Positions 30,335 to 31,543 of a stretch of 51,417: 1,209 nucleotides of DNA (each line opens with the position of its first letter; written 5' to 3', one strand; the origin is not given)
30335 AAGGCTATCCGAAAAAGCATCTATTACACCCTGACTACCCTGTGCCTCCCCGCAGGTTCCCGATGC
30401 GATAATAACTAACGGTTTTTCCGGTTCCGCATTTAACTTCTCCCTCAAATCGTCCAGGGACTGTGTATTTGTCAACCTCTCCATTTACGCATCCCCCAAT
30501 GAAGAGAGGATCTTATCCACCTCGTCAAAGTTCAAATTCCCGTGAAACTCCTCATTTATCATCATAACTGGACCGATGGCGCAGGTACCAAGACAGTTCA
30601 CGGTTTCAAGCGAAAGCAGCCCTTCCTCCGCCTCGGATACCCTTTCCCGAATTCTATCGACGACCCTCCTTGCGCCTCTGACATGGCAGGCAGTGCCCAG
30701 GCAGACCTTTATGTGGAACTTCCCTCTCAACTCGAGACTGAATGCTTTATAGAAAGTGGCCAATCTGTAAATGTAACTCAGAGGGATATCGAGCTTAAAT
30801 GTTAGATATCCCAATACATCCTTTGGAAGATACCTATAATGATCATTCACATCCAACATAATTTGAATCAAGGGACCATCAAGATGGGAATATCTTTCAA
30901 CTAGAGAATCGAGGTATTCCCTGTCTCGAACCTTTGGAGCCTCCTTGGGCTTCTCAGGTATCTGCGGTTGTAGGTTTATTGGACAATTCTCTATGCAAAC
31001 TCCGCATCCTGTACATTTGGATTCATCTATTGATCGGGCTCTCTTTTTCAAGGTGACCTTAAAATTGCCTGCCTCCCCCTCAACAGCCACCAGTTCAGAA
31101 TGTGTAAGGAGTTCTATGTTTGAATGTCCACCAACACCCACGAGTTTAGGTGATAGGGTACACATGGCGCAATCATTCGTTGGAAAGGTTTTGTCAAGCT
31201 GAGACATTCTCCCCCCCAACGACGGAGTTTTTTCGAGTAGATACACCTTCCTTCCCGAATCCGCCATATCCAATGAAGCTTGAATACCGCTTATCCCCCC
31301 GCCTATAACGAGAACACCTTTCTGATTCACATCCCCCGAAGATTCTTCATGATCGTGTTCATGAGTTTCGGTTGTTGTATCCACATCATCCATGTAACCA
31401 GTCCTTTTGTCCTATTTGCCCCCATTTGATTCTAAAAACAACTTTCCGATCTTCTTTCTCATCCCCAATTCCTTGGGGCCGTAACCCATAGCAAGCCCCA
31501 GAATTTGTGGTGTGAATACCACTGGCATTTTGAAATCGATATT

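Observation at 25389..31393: One HdrA flavin module is split across two polypeptides, each fused to a NuoE/NuoG-type subunit flanking NuoF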

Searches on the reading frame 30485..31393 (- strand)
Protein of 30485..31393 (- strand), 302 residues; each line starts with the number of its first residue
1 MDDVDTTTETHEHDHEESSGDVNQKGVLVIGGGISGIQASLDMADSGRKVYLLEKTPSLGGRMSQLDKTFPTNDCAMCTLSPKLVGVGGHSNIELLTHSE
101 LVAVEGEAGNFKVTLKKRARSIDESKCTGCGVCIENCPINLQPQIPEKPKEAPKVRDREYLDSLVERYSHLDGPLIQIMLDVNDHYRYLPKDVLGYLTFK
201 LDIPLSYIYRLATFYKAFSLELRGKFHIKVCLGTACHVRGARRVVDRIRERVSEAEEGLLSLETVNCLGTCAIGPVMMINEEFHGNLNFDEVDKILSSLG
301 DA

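Call 4: search_protein_families(library=pfam, proteins=[window:30485-31393:-], max_evalue=0.01)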
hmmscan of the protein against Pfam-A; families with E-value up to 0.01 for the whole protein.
window:30485-31393:- (302 aa): 20 families
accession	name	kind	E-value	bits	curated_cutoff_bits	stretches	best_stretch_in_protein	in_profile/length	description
PF01257.25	2Fe-2S_thioredx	-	1.3e-35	122.8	24.8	1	162-299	2-144/145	Thioredoxin-like [2Fe-2S] ferredoxin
PF12831.13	FAD_oxidored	-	8e-09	35.7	27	1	27-65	2-40/416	FAD dependent oxidoreductase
PF00037.32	Fer4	-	6.9e-07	29.3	21.1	1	122-140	3-21/24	4Fe-4S binding domain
PF13450.12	NAD_binding_8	-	4.8e-06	27.2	21.9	1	29-65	1-37/68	NAD(P)-binding Rossmann-like domain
PF00890.30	FAD_binding_2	-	2.3e-05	24.2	20.4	1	27-61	2-36/414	FAD binding domain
PF12837.12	Fer4_6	-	2.7e-05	24.3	25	1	122-138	4-20/24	4Fe-4S binding domain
PF12797.12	Fer4_2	-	7.7e-05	22.9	24.5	1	121-138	4-21/22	4Fe-4S binding domain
PF13738.12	Pyr_redox_3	-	8.5e-05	22.4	30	1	10-117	149-251/305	Pyridine nucleotide-disulphide oxidoreductase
PF00070.33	Pyr_redox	-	8.7e-05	23.4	22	0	27-62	2-36/82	Pyridine nucleotide-disulphide oxidoreductase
PF13237.11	Fer4_10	-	0.0001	22.6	25.5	1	121-139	3-21/53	4Fe-4S dicluster domain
PF07992.20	Pyr_redox_2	-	0.00016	21.6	26.1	1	27-123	3-79/291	Pyridine nucleotide-disulphide oxidoreductase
PF12838.12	Fer4_7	-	0.00017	22.4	27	1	120-139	31-50/52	4Fe-4S dicluster domain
PF14697.11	Fer4_21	-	0.00022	21.7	35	1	116-139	30-53/59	4Fe-4S dicluster domain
PF03486.20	HI0933_like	-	0.00024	21.1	50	1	27-62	3-38/244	HI0933-like protein Rossmann domain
PF01134.28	GIDA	-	0.00036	20.2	22.1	1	27-87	2-47/391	Glucose inhibited division protein A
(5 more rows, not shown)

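Call 5: search_solved_structures(query=window:30485-31393:-, max_evalue=0.001, show_alignments=3)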
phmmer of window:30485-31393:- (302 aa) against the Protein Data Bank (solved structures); distinct sequences matched with E-value up to 0.001: 77 (the best 60 are shown).
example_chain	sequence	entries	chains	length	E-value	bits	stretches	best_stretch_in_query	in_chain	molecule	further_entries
5odc_A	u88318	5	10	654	1.3e-45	159.4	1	25-142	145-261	Heterodisulfide reductase, subunit A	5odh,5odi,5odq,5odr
8rvv_A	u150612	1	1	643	2.8e-45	158.3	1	20-142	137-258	H(2):CoB-CoM heterodisulfide,ferredoxin reductase subunit A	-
8rvu_a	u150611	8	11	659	2.9e-45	158.2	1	20-142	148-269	H(2):CoB-CoM heterodisulfide,ferredoxin reductase subunit A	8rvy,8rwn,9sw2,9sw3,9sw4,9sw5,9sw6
9sfi_A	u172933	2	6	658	2.2e-41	145.5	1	22-141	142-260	CoB--CoM heterodisulfide reductase iron-sulfur subunit A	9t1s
7bkb_A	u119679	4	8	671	2.1e-36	129.2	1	24-143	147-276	CoB--CoM heterodisulfide reductase iron-sulfur subunit A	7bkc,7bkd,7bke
7p5h_C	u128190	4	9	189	2.3e-33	119.2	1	158-299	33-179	Fe-hydrogenase, subunit gamma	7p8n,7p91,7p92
9mqx_C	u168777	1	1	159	1.2e-31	113.5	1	164-297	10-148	NADH:ubiquinone oxidoreductase 24 kD subunit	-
7q4v_C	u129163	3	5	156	3.7e-31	111.9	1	155-297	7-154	Iron hydrogenase HydC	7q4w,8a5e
8a6t_C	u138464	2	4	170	1.8e-30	109.7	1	159-301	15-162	Electron bifurcating hydrogenase subunit HydC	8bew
9n5u_C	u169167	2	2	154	1.6e-29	106.6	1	168-300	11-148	NfnC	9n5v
7t2r_C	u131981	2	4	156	1.5e-26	96.8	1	163-297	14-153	NiFe hydrogenase subunit C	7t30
9bov_C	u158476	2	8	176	5e-26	95.1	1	157-296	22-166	NADH dehydrogenase (Ubiquinone), 24 kDa subunit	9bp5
8oh5_A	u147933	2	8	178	8.5e-22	81.2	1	157-301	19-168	NAD-dependent formate dehydrogenase gamma subunit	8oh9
6vw7_A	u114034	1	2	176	3.1e-16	62.9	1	146-300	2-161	NAD-dependent formate dehydrogenase gamma subunit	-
6vw8_A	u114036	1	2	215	4.7e-16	62.3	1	146-300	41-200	NAD-dependent formate dehydrogenase gamma subunit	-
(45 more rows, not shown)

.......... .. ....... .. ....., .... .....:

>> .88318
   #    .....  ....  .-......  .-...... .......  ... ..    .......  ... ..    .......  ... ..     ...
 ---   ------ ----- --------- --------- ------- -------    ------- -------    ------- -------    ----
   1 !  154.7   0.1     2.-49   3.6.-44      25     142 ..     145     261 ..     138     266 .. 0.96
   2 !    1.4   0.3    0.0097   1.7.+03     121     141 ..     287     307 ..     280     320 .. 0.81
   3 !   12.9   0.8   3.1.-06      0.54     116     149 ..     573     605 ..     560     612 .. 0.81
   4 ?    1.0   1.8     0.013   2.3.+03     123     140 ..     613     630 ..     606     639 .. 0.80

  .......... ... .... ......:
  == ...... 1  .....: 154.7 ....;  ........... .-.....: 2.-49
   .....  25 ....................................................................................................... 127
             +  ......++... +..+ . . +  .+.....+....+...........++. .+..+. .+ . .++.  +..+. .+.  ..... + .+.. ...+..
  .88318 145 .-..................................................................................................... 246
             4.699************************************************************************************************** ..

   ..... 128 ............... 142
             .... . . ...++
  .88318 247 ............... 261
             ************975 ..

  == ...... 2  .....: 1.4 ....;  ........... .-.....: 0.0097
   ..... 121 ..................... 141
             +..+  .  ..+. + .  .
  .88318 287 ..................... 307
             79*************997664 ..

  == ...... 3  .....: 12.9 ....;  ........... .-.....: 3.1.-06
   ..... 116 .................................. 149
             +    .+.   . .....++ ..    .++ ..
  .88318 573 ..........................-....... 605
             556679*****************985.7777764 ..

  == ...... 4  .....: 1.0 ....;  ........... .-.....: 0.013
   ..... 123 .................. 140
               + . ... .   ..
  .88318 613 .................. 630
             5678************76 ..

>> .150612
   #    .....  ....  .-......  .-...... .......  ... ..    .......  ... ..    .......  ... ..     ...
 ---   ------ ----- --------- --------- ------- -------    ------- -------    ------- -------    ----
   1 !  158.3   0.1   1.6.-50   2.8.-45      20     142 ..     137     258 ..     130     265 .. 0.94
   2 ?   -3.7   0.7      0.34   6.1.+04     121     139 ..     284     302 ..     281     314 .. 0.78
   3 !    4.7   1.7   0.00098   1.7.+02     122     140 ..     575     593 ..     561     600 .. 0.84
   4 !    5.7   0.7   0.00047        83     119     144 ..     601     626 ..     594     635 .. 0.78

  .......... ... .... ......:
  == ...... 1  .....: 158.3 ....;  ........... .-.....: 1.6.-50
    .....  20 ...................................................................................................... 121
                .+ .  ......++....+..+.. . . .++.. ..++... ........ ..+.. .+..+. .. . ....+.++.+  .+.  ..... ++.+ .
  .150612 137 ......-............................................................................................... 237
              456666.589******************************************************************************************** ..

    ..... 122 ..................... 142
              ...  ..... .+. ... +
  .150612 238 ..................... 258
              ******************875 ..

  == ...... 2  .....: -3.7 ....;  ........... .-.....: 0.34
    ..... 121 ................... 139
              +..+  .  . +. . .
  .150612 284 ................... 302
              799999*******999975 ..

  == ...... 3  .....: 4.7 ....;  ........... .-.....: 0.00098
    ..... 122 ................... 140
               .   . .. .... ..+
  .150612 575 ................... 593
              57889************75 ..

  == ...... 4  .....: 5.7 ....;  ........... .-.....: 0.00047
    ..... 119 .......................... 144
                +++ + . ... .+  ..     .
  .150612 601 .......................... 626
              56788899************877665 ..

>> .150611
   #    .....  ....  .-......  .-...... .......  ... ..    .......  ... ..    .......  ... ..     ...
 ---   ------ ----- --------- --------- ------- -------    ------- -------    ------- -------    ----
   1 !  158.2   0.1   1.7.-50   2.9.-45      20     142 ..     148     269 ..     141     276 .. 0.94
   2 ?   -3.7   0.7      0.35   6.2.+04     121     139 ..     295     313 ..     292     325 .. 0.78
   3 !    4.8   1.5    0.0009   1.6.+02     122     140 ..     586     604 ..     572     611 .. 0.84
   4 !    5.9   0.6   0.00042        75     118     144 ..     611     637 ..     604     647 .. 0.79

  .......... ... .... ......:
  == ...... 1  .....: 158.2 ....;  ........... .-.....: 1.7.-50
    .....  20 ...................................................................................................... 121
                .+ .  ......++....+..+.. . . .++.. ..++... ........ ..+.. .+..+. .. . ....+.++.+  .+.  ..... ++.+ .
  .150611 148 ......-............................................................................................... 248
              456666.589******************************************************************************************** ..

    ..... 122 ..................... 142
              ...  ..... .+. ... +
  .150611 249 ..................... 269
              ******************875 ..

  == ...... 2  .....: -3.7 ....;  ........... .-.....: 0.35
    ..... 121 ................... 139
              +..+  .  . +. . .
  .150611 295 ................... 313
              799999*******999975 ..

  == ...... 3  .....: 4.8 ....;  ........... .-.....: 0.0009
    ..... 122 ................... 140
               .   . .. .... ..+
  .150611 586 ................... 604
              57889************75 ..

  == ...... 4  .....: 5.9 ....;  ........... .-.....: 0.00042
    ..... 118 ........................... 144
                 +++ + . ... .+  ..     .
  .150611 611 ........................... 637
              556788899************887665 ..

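Call 8: find_homologous_proteins(query=window:30485-31393:-, max_evalue=1e-10)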
Query window:30485-31393:- (302 aa): 7316 proteins with E <= 1e-10 among 8000 candidates; the best 120 are listed.
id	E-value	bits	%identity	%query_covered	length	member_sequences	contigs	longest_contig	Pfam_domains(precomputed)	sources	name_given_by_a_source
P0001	1.1e-195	667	98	100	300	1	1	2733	PF13450.13,PF00890.31,PF00037.33,PF01257.26,PF12831.14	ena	-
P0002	3.5e-170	583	91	92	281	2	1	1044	PF13450.13,PF00890.31,PF00037.33,PF01257.26,PF12831.14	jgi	jgi:NADH:ubiquinone oxidoreductase subunit E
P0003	2.2e-168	577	83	100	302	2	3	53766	PF13450.13,PF00890.31,PF12837.13,PF00037.33,PF01257.26,PF12831.14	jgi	jgi:NADH:ubiquinone oxidoreductase subunit E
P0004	1.3e-141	489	74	100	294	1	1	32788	PF13450.13,PF00890.31,PF00037.33,PF01257.26,PF12831.14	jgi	jgi:NADH:ubiquinone oxidoreductase subunit E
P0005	2.9e-134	465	71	87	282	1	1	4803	PF01266.31,PF13450.13,PF00890.31,PF07992.21,PF01257.26,PF12831.14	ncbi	-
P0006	3.0e-131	455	69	91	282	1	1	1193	PF13450.13,PF07992.21,PF12837.13,PF00037.33,PF01257.26,PF13237.12,PF12831.14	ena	-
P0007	1.1e-129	450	67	90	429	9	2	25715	PF01266.31,PF13450.13,PF00890.31,PF07992.21,PF00037.33,PF01257.26,PF12831.14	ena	-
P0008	1.2e-129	450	68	91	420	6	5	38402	PF13450.13,PF00890.31,PF07992.21,PF01257.26,PF12831.14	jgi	-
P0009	1.9e-129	449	68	90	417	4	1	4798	PF01266.31,PF13450.13,PF00890.31,PF07992.21,PF01257.26,PF12831.14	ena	-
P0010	2.8e-129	449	67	87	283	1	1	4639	PF13450.13,PF00890.31,PF07992.21,PF00037.33,PF01257.26,PF12831.14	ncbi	-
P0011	3.6e-129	449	68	87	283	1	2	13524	PF13450.13,PF00890.31,PF07992.21,PF12837.13,PF00037.33,PF01257.26,PF12831.14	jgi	jgi:heterodisulfide reductase subunit A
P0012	5.2e-129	448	67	87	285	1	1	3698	PF13450.13,PF00890.31,PF07992.21,PF12837.13,PF00037.33,PF01257.26,PF12831.14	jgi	-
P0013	5.3e-129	448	67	87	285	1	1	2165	PF13450.13,PF00890.31,PF07992.21,PF12837.13,PF00037.33,PF01257.26,PF12831.14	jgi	-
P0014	1.4e-128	447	69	90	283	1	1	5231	PF13450.13,PF00890.31,PF07992.21,PF00037.33,PF01257.26,PF12831.14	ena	-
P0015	1.5e-128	447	65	87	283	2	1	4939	PF01266.31,PF13450.13,PF00890.31,PF07992.21,PF12837.13,PF00037.33,PF01257.26,PF12831.14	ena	-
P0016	1.5e-128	447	68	90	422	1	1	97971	PF01266.31,PF13450.13,PF00890.31,PF07992.21,PF01257.26,PF01134.29,PF12831.14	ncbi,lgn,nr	ncbi:MAG: NAD(P)H-dependent oxidoreductase subunit E [Euryarchaeota archaeon]|nr:NAD(P)H-dependent o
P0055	2.7e-117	410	60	90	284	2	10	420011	PF01266.31,PF12797.13,PF13450.13,PF00890.31,PF07992.21,PF12837.13,PF00037.33,PF01257.26,PF13237.12,PF12831.14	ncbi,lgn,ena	-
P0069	3.5e-108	380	57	87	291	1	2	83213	PF12797.13,PF07992.21,PF12837.13,PF00037.33,PF01257.26,PF12831.14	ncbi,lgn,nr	ncbi:MAG: NAD(P)H-dependent oxidoreductase subunit E [Victivallales bacterium]|nr:NAD(P)H-dependent 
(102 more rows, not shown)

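Call 9: find_encoding_contigs(protein=P0055, flank=9000, max_places=2)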
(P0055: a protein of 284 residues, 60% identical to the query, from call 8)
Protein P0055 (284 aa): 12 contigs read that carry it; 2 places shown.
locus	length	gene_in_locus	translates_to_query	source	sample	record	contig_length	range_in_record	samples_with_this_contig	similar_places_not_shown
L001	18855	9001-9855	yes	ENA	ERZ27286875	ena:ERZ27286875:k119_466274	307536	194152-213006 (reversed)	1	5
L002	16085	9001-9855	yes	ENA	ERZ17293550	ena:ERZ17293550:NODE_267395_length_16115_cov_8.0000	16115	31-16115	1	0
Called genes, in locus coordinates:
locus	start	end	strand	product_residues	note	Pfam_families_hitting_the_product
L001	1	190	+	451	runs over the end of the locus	-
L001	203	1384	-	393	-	PF00226:DnaJ, PF01556:DnaJ_C, PF00684:DnaJ_CXXCXGXG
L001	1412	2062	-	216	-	PF01025:GrpE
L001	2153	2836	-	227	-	PF02687:FtsX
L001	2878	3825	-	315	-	PF22025:ThiI_fer, PF02926:THUMP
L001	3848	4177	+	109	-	-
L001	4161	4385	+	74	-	-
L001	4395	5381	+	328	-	PF02195:ParB_N, PF13412:HTH_24 (faint)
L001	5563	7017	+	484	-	PF02127:Peptidase_M18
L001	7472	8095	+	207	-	PF13237:Fer4_10 (weak), PF00037:Fer4 (faint), PF13183:Fer4_8, PF13187:Fer4_9, PF13534:Fer4_17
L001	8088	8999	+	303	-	PF02754:CCG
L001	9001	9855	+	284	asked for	PF00890:FAD_binding_2 (weak), PF07992:Pyr_redox_2 (weak), PF12831:FAD_oxidored (weak), PF13450:NAD_binding_8 (weak), PF13237:Fer4_10 (weak), PF00037:Fer4 (weak), PF12797:Fer4_2 (weak), PF01257:2Fe-2S_thioredx, +2 more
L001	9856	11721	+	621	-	PF01257:2Fe-2S_thioredx, PF01512:Complex1_51K, PF12838:Fer4_7 (faint), PF00037:Fer4 (faint), PF10589:NADH_4Fe-4S, PF13237:Fer4_10 (weak), PF14697:Fer4_21 (weak)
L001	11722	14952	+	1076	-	PF13510:Fer2_4, PF12838:Fer4_7, PF14697:Fer4_21, PF01266:DAO, PF07992:Pyr_redox_2, PF00037:Fer4, PF12838:Fer4_7, PF14697:Fer4_21, +10 more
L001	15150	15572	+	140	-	PF02662:FlpD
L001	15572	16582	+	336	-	PF04432:FrhB_FdhB_C (weak), PF12797:Fer4_2 (faint), PF13187:Fer4_9 (faint), PF13183:Fer4_8 (weak)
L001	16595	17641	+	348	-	PF12838:Fer4_7 (faint), PF13187:Fer4_9 (faint), PF13534:Fer4_17 (faint), PF14697:Fer4_21 (faint), PF25160:LdpA_Fe-S-bd (faint), PF00037:Fer4 (faint), PF12797:Fer4_2 (faint), PF17179:Fer4_22, +2 more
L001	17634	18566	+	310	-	PF00175:NAD_binding_1, PF10418:DHODB_Fe-S_bind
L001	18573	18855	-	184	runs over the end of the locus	PF02518:HATPase_c, PF13589:HATPase_c_3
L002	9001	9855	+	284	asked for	PF00890:FAD_binding_2 (weak), PF07992:Pyr_redox_2 (weak), PF12831:FAD_oxidored (weak), PF13450:NAD_binding_8 (weak), PF13237:Fer4_10 (weak), PF00037:Fer4 (weak), PF12797:Fer4_2 (weak), PF01257:2Fe-2S_thioredx, +2 more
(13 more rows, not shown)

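Call 10: find_encoding_contigs(protein=P0069, flank=9000, max_places=1)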
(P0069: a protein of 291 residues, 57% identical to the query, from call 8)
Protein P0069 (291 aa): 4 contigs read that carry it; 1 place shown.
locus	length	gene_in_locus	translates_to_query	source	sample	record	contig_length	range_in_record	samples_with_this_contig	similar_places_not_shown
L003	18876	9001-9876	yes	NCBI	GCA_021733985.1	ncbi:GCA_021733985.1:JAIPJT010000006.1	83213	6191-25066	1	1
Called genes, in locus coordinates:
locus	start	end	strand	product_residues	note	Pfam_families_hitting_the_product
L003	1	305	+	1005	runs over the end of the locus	PF00072:Response_reg (faint), PF01326:PPDK_N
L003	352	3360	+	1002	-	PF00072:Response_reg (weak), PF01326:PPDK_N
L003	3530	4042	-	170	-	-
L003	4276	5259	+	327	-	PF00070:Pyr_redox (faint), PF07992:Pyr_redox_2 (weak), PF13450:NAD_binding_8 (weak), PF13738:Pyr_redox_3 (faint), PF07992:Pyr_redox_2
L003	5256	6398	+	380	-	PF13484:Fer4_16 (faint), PF12797:Fer4_2 (faint), PF12837:Fer4_6 (faint), PF13237:Fer4_10, PF14697:Fer4_21 (weak), PF12838:Fer4_7, PF13187:Fer4_9, PF00037:Fer4 (weak), +1 more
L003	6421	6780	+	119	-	PF02662:FlpD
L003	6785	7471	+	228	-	PF12225:DUF5981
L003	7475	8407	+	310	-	PF02219:MTHFR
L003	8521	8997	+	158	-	PF25160:LdpA_Fe-S-bd (faint), PF13237:Fer4_10 (weak), PF13183:Fer4_8, PF13187:Fer4_9, PF13534:Fer4_17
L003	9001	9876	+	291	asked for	PF07992:Pyr_redox_2 (faint), PF12831:FAD_oxidored (weak), PF00037:Fer4 (weak), PF12797:Fer4_2 (weak), PF12837:Fer4_6 (weak), PF01257:2Fe-2S_thioredx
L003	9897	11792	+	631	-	PF01257:2Fe-2S_thioredx, PF01512:Complex1_51K, PF10589:NADH_4Fe-4S, PF00037:Fer4, PF12837:Fer4_6, PF13237:Fer4_10, PF14697:Fer4_21, PF12838:Fer4_7, +4 more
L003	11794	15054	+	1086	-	PF13510:Fer2_4, PF12838:Fer4_7, PF14697:Fer4_21 (weak), PF07992:Pyr_redox_2, PF07992:Pyr_redox_2, PF13450:NAD_binding_8, PF13738:Pyr_redox_3 (weak), PF12838:Fer4_7, +10 more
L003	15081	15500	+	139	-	PF02662:FlpD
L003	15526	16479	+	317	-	PF13237:Fer4_10 (faint), PF13534:Fer4_17 (faint), PF12797:Fer4_2 (faint), PF00037:Fer4 (faint), PF13183:Fer4_8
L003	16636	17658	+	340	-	PF13183:Fer4_8 (faint), PF13534:Fer4_17 (faint), PF13187:Fer4_9 (faint), PF13746:Fer4_18 (faint), PF14697:Fer4_21 (faint), PF13237:Fer4_10 (faint), PF25160:LdpA_Fe-S-bd (faint), PF17179:Fer4_22, +2 more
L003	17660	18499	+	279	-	PF00970:FAD_binding_6 (weak), PF00175:NAD_binding_1, PF10418:DHODB_Fe-S_bind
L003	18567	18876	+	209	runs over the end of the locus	PF02607:B12-binding_2, PF02310:B12-binding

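Call 11: find_encoding_contigs(protein=P0016, flank=9000, max_places=1)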
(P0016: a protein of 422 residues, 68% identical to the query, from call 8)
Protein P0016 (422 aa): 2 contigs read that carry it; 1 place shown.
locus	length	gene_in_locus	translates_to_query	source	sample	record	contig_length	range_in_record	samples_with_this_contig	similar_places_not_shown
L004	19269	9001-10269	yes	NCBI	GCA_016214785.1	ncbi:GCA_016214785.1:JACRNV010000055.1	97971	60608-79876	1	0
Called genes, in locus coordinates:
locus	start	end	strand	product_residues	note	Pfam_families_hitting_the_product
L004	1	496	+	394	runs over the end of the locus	PF01855:POR_N, PF02780:Transketolase_C (weak), PF17147:PFOR_II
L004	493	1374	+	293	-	PF02775:TPP_enzyme_C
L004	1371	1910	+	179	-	PF01558:POR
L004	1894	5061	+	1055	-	PF01266:DAO, PF12831:FAD_oxidored, PF13187:Fer4_9, PF07992:Pyr_redox_2, PF00037:Fer4, PF12838:Fer4_7, PF13187:Fer4_9, PF13237:Fer4_10, +24 more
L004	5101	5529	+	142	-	PF02662:FlpD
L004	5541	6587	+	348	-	PF04432:FrhB_FdhB_C (faint), PF13183:Fer4_8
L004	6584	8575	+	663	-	PF07992:Pyr_redox_2 (faint), PF12831:FAD_oxidored, PF13450:NAD_binding_8 (weak), PF12837:Fer4_6 (faint), PF13187:Fer4_9 (faint), PF14697:Fer4_21 (faint), PF17179:Fer4_22 (faint), PF12838:Fer4_7, +3 more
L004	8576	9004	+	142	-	PF02662:FlpD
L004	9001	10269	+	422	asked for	PF01134:GIDA (faint), PF00890:FAD_binding_2 (weak), PF01266:DAO (faint), PF07992:Pyr_redox_2 (weak), PF12831:FAD_oxidored, PF13450:NAD_binding_8 (weak), PF01257:2Fe-2S_thioredx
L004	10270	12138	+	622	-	PF01512:Complex1_51K, PF10589:NADH_4Fe-4S, PF12837:Fer4_6 (faint), PF00037:Fer4, PF13237:Fer4_10 (weak), PF14697:Fer4_21, PF12838:Fer4_7 (weak), PF13187:Fer4_9 (weak)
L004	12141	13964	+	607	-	PF00111:Fer2, PF13510:Fer2_4, PF12838:Fer4_7, PF14697:Fer4_21, PF00037:Fer4 (weak), PF12837:Fer4_6 (weak), PF12838:Fer4_7, PF13187:Fer4_9 (weak), +6 more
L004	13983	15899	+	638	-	PF03063:Prismane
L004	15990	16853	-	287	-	PF02811:PHP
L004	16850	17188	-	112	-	PF07085:DRTGG (weak), PF02603:Hpr_kinase_N (weak)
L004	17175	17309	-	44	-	PF13248:Zn_ribbon_3 (weak)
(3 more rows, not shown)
